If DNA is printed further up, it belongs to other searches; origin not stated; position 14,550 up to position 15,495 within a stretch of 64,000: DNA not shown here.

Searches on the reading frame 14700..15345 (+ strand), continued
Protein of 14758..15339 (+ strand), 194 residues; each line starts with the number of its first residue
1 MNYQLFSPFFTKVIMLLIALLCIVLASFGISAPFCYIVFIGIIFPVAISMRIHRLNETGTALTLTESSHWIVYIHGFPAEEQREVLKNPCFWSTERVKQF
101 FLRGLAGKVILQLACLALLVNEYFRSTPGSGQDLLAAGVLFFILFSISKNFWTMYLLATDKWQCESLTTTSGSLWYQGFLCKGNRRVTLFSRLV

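Call 30: find_encoding_contigs(protein=P0034, flank=6000, max_places=2)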
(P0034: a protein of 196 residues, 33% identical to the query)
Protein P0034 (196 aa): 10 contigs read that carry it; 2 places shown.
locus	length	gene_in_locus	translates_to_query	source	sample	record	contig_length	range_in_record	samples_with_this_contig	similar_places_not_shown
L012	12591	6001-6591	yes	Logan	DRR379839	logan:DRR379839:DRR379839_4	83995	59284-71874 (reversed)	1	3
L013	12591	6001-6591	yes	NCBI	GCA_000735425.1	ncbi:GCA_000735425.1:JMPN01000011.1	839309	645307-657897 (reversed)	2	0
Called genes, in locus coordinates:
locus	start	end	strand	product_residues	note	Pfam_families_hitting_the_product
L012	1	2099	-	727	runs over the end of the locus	PF22019:GlgB_N, PF02922:CBM_48, PF00128:Alpha-amylase, PF02806:Alpha-amylase_C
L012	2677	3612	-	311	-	PF05661:DUF808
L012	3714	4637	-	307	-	PF00768:Peptidase_S11, PF13354:Beta-lactamase2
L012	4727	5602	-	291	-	PF00768:Peptidase_S11, PF13354:Beta-lactamase2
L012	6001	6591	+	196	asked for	-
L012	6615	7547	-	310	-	PF01207:Dus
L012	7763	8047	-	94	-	-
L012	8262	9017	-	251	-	PF00899:ThiF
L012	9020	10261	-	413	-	PF03453:MoeA_N, PF00994:MoCF_biosynth, PF03454:MoeA_C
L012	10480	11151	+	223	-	PF01227:GTP_cyclohydroI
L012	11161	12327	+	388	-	PF04235:DUF418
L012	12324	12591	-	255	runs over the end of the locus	PF02698:DUF218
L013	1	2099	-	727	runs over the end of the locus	PF22019:GlgB_N, PF02922:CBM_48, PF00128:Alpha-amylase, PF02806:Alpha-amylase_C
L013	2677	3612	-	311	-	PF05661:DUF808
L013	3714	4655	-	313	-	PF00768:Peptidase_S11, PF13354:Beta-lactamase2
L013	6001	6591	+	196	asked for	-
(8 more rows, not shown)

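Call 31: predict_structure(alignment_id=A2)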
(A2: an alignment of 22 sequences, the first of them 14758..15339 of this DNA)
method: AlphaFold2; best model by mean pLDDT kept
length: 194 residues; sequences in the alignment: 22
mean_pLDDT: 80.9   pTM: 0.74
mean pLDDT of the five models: 80.9, 77.8, 77.3, 77.0, 73.6
residues with pLDDT >= 90: 37; 70-90: 132; 50-70: 22; < 50: 3
segments of 3 or more residues with pLDDT < 50: none
pLDDT, mean of each block of 10 residues (from residue 1): 54 75 71 83 87 84 68 71 79 90 93 89 76 83 92 92 83 85 80 86
secondary structure, 60 per line:
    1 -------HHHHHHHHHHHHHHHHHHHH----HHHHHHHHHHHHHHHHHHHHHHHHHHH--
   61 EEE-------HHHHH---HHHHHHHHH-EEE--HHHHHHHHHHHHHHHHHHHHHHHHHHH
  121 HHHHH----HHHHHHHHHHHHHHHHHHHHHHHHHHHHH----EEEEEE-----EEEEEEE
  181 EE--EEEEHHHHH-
elements in order: H8-27 H32-58 E61-63 H71-75 H79-87 E89-91 H94-125 H130-158 E163-168 E174-182 E185-188 H189-193

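Call 37: fold_search(model_id=the predicted structure, library=afdb50)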
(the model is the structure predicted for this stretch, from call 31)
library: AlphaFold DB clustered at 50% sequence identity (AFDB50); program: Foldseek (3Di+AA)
matches with E <= 10: 59; with E <= 0.001: 28
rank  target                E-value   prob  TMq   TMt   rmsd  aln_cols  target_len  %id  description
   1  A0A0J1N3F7            1.3e-16  1.00  0.80  0.81   7.8       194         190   52  Inner membrane protein
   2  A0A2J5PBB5            1.2e-15  1.00  0.70  0.85   6.7       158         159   58  Uncharacterized protein (Fragment) [Klebsiella michiganensis]
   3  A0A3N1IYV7            5.8e-15  1.00  0.82  0.81   7.3       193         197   41  Inner membrane protein
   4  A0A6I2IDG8            5.4e-14  1.00  0.82  0.81   7.2       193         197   36  Inner membrane protein
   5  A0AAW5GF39            1.7e-13  1.00  0.82  0.81   7.2       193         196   37  Inner membrane protein [Pectobacterium polaris]
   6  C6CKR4                2.1e-12  1.00  0.77  0.77   7.2       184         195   35  Uncharacterized protein [Dickeya chrysanthemi (strain Ech1591)]
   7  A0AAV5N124            2.8e-12  1.00  0.82  0.81   6.3       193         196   33  Uncharacterized protein [Leminorella grimontii]
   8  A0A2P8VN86            8.4e-12  1.00  0.78  0.78   6.8       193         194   33  Uncharacterized protein [Siccibacter turicensis]
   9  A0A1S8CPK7            1.8e-11  1.00  0.79  0.79   7.7       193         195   33  Uncharacterized protein [Serratia oryzae]
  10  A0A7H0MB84            3.8e-11  1.00  0.76  0.76   7.2       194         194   34  Uncharacterized protein
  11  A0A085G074            4.8e-11  1.00  0.76  0.74   6.6       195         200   36  Putative inner membrane protein [Buttiauxella agrestis ATCC 33320]
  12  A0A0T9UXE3            9.8e-11  1.00  0.81  0.76   7.2       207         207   26  Uncharacterized protein [Yersinia aleksiciae]
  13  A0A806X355            1.4e-10  1.00  0.79  0.79   7.9       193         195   27  Uncharacterized protein [[Enterobacter] lignolyticus]
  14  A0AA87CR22            2.6e-10  1.00  0.78  0.78   7.4       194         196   28  Uncharacterized protein [Providencia stuartii ATCC 25827]
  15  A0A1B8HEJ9            6.0e-10  1.00  0.76  0.75   7.1       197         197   32  Uncharacterized protein [Morganella psychrotolerans]
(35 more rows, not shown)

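Call 47: find_related_loci(query=A2, collection=genome_contigs, flank=4000)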
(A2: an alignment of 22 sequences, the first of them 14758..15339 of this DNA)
Query A2 (194 aa) in genome_contigs; peptide patterns used: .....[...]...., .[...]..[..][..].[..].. (x = any residue, [..] = any of these).
64 stretches matched a pattern; 9 encode a relative of the query (tblastn E <= 1e-3); 9 distinct loci.
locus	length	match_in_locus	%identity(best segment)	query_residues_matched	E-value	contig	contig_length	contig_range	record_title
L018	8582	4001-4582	60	1-194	1e-79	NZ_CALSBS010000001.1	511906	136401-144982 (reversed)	Pseudocitrobacter vendiensis strain CPO20170097T, whole genome shotgun sequence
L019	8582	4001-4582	59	1-194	4e-81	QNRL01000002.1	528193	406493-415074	Pseudocitrobacter faecalis strain DSM 27453 Ga0244571_102, whole genome shotgun sequence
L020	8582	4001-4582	52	1-194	3e-69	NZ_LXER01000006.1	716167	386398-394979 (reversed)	Buttiauxella brennerae ATCC 51605 Sequence00006, whole genome shotgun sequence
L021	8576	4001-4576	57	1-193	2e-66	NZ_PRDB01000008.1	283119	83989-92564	Klebsiella michiganensis strain DSM 25444 contig_8, whole genome shotgun sequence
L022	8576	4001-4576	55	1-193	5e-65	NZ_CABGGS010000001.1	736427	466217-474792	Klebsiella spallanzanii isolate SB6411, whole genome shotgun sequence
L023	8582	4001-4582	51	1-194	1e-58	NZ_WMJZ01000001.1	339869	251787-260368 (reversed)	Intestinirhabdus alba strain BIT-B35 Scaffold1, whole genome shotgun sequence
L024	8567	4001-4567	50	1-193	3e-58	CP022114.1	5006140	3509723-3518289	Kluyvera genomosp. 3 strain YDC799 chromosome, complete genome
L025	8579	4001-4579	47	1-193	2e-57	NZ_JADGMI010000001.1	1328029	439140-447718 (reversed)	Superficieibacter sp. 1612_C1 1612_C1_1, whole genome shotgun sequence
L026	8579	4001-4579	47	1-193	6e-59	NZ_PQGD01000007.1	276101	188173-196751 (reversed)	Superficieibacter electus strain BP-1 NODE_7_length_276101_cov_35.5521, whole genome shotgun sequence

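Call 53: search_solved_structures(query=A3, max_evalue=10)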
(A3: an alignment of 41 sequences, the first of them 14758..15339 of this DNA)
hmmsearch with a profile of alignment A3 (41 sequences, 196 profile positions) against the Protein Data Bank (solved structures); distinct sequences matched with E-value up to 10: 2.
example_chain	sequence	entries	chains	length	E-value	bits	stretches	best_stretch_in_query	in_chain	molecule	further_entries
1zxo_A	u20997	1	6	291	1.6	11.4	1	65-108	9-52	conserved hypothetical protein Q8A1P1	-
9qtp_P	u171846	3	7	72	8.6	9.1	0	25-49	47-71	Tetrahydromethanopterin S-methyltransferase subunit F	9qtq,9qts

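Call 57: search_dna_similar(query=window:14758-15339:+, collection=plasmids, mode=protein, max_evalue=0.001)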
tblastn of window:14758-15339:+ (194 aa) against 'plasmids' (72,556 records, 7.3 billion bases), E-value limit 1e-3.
No match.

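Call 58: search_dna_similar(query=window:14758-15339:+, collection=phages, mode=protein, max_evalue=0.001)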
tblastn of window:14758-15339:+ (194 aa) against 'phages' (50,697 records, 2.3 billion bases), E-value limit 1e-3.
No match.

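Call 59: profile_search(alignment_id=A3)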
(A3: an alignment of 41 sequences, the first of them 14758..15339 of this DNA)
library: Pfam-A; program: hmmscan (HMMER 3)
A. the first sequence (194 residues): domains with independent E <= 10: 2; with E <= 0.001: 0
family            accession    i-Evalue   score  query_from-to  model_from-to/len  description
CUB_CDCP1_4th     PF25142.1        0.31    11.8     148-188        23-64/88  CDCP1 forth CUB domain
Anophelin         PF10731.15        1.2     9.6      15-33          5-23/65  Thrombin inhibitor from mosquito
B. every sequence of the alignment scanned on its own (41 sequences): families by number of members that match
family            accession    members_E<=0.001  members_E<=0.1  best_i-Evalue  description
MFS_1             PF07690.21                 1               1        4.1e-04  Major Facilitator Superfamily
TrkH              PF02386.22                 0               1        6.5e-03  Cation transport protein
DUF5985           PF19447.4                  0               1        3.7e-02  Family of unknown function (DUF5985)
DUF6724           PF20485.3                  0               1        7.6e-02  Family of unknown function (DUF6724)
DUF4181           PF13789.11                 0               1        8.1e-02  Domain of unknown function (DUF4181)

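Call 60: list_cluster_members(proteins=[P0031, P0035, P0037, P0039, P0041, P0045, P0047, P0049, P0052, P0056])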
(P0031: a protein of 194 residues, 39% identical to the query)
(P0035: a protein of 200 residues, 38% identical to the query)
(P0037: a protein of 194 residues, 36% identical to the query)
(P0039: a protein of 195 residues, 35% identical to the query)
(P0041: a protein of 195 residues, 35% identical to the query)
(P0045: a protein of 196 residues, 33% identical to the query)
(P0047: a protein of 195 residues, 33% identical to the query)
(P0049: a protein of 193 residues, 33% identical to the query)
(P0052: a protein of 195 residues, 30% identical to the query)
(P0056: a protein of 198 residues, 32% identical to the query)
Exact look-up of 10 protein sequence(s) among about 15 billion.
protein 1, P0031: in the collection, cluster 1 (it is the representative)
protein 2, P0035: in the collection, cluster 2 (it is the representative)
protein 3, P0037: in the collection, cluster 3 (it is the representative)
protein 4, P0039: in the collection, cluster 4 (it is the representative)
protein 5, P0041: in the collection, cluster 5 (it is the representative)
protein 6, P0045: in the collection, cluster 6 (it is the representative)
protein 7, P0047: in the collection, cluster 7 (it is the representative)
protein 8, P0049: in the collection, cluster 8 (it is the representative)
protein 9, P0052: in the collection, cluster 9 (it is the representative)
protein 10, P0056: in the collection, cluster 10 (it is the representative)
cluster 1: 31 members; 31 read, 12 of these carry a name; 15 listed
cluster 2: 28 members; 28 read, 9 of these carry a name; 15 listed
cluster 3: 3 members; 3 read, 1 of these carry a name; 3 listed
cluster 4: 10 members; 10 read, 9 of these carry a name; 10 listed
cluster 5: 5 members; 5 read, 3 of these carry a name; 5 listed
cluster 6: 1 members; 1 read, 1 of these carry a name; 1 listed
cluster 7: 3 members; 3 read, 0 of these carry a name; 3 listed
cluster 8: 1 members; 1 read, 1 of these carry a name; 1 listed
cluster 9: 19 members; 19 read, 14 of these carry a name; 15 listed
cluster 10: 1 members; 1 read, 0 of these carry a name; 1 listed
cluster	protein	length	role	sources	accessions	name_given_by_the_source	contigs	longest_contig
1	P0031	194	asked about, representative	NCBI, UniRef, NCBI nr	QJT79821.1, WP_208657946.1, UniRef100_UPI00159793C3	hypothetical protein [Kosakonia sp. MUSA4] | hypothetical protein n=1 Tax=Kosakonia sp. MUSA4 TaxID=2067958 RepID=UPI00159793C3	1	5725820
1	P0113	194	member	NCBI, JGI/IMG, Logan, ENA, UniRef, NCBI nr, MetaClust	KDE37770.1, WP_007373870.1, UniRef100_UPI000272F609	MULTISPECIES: hypothetical protein [Kosakonia] | hypothetical protein n=1 Tax=Kosakonia TaxID=1330547 RepID=UPI000272F609 | \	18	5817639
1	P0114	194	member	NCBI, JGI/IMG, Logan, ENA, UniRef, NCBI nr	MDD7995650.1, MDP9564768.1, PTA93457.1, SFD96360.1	UNVERIFIED_ORG: hypothetical protein J2806_000401 [Kosakonia oryzae] | Uncharacterized protein n=1 Tax=Kosakonia radicincitans TaxID=283686 ... | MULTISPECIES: hypothetical protein [Kosakonia]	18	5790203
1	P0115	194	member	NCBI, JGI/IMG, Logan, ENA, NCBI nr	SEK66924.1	hypothetical protein SAMN04487787_10372 [Kosakonia sacchari]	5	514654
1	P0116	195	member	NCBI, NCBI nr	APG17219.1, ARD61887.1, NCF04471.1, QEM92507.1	hypothetical protein Y71_18905 [Kosakonia radicincitans DSM 16656] | hypothetical protein A3780_06465 [Kosakonia radicincitans]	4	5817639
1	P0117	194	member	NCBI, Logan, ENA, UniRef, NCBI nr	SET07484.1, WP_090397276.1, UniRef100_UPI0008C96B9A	hypothetical protein [Kosakonia radicincitans] | hypothetical protein n=1 Tax=Kosakonia radicincitans TaxID=283686 RepID=UPI0008C96B9A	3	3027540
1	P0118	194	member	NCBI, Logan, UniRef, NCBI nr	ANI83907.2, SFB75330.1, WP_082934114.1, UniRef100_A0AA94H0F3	hypothetical protein [Kosakonia oryzae] | Uncharacterized protein n=1 Tax=Kosakonia oryzae TaxID=497725 RepID=A0AA94H0F3_9ENTR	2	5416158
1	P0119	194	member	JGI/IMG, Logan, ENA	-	hypothetical protein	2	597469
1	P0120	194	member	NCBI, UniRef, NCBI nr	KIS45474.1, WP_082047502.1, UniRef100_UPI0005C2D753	hypothetical protein [Kosakonia radicincitans] | hypothetical protein n=1 Tax=Kosakonia radicincitans TaxID=283686 RepID=UPI0005C2D753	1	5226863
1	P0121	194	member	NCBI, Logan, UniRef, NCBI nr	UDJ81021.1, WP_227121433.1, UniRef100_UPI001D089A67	hypothetical protein [Kosakonia oryzae] | hypothetical protein n=1 Tax=Kosakonia oryzae TaxID=497725 RepID=UPI001D089A67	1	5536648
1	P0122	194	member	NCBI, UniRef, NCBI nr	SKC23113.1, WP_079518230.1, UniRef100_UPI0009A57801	hypothetical protein SAMN05216168_5076 [Kosakonia radicincitans] | hypothetical protein n=1 Tax=Kosakonia radicincitans TaxID=283686 RepID=UPI0009A57801 | hypothetical protein [Kosakonia radicincitans]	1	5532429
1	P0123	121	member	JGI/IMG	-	hypothetical protein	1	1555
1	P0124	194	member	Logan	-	-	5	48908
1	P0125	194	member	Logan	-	-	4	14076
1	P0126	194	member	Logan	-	-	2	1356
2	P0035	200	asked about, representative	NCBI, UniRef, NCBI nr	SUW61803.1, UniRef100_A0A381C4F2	Uncharacterised protein [Buttiauxella agrestis] | Uncharacterized protein n=2 Tax=Buttiauxella agrestis TaxID=82977 RepID=A0A381C4F2_9ENTR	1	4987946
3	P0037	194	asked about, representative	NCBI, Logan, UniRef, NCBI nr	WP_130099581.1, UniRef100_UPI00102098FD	hypothetical protein [Siccibacter turicensis] | hypothetical protein n=1 Tax=Siccibacter turicensis TaxID=357233 RepID=UPI00102098FD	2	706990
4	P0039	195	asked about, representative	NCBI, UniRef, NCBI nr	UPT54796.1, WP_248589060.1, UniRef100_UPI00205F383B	hypothetical protein [Dickeya zeae] | hypothetical protein n=1 Tax=Dickeya zeae TaxID=204042 RepID=UPI00205F383B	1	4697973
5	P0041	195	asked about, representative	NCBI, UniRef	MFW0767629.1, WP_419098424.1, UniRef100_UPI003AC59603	hypothetical protein ACN0IV_17560 [Trabulsiella odontotermitis] | hypothetical protein n=1 Tax=Trabulsiella odontotermitis TaxID=379893 RepID=UPI003AC59603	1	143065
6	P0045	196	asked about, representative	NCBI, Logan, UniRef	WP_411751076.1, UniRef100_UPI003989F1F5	hypothetical protein [Serratia sp. (in: enterobacteria)] | hypothetical protein n=1 Tax=Serratia sp. (in: enterobacteria) TaxID=616 ...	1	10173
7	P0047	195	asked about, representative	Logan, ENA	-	-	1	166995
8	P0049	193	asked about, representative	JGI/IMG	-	hypothetical protein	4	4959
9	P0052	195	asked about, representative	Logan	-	-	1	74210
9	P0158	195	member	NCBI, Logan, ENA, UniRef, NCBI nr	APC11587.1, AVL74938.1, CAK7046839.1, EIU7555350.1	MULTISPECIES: hypothetical protein [Providencia] | Uncharacterized protein n=2 Tax=Providencia TaxID=586 RepID=A0AA42K395_9GAMM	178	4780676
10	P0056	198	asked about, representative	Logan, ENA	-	-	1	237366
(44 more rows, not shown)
